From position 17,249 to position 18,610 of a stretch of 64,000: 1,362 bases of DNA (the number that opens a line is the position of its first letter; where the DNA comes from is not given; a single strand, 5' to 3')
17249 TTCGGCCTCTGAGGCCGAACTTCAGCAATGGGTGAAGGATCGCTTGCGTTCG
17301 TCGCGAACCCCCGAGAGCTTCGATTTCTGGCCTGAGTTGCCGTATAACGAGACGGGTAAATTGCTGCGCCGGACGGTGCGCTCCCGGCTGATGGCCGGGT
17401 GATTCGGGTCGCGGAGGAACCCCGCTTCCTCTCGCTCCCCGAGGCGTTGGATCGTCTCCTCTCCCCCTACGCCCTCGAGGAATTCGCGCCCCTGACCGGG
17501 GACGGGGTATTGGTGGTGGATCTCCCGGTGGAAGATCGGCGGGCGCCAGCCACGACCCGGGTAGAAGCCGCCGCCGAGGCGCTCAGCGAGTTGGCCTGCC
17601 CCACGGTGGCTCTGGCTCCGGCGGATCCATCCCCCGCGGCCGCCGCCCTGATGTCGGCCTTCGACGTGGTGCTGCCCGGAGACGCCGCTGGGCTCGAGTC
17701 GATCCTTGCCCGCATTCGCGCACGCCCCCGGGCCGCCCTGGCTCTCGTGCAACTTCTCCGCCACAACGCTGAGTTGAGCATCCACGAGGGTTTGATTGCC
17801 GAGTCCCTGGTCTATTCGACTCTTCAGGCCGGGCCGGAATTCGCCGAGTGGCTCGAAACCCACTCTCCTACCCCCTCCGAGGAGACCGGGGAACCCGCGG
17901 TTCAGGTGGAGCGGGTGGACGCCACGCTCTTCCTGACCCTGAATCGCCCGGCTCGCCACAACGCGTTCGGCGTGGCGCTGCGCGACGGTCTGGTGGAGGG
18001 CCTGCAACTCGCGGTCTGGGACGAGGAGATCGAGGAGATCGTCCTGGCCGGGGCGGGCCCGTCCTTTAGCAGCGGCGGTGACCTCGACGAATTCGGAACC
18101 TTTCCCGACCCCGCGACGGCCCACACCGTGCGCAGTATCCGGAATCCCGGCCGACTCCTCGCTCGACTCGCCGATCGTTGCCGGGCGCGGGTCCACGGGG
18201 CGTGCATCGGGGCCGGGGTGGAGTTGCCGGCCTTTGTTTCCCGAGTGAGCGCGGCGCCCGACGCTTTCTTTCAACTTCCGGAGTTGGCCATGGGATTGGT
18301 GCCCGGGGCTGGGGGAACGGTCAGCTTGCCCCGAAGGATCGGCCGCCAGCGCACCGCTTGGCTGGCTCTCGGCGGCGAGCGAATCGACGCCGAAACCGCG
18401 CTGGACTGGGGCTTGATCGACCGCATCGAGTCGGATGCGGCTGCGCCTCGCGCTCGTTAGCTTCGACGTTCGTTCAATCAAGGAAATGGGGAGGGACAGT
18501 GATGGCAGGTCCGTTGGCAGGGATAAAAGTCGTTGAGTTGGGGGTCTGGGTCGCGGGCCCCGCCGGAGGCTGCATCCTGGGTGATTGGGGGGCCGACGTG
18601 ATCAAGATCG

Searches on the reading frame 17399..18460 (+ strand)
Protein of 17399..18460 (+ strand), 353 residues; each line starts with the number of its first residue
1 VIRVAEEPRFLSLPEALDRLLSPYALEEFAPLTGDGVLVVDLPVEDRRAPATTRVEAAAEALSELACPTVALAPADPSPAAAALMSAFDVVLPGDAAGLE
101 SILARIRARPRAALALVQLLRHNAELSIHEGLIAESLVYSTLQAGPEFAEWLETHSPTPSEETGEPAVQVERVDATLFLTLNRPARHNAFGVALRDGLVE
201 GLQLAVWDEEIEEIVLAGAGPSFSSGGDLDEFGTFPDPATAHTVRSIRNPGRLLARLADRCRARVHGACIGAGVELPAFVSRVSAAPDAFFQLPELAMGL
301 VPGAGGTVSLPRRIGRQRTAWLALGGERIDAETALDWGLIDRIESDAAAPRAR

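Call 19: search_protein_families(library=pfam, proteins=[window:17399-18460:+], max_evalue=0.00001)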
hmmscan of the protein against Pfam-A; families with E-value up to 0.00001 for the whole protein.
window:17399-18460:+ (353 aa): 2 families
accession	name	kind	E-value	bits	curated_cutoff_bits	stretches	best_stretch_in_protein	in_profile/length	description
PF00378.25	ECH_1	-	1.9e-26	93.3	27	1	177-346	7-176/251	Enoyl-CoA hydratase/isomerase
PF16113.10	ECH_2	-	8.4e-17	62.1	27.2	1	178-344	3-172/335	Enoyl-CoA hydratase/isomerase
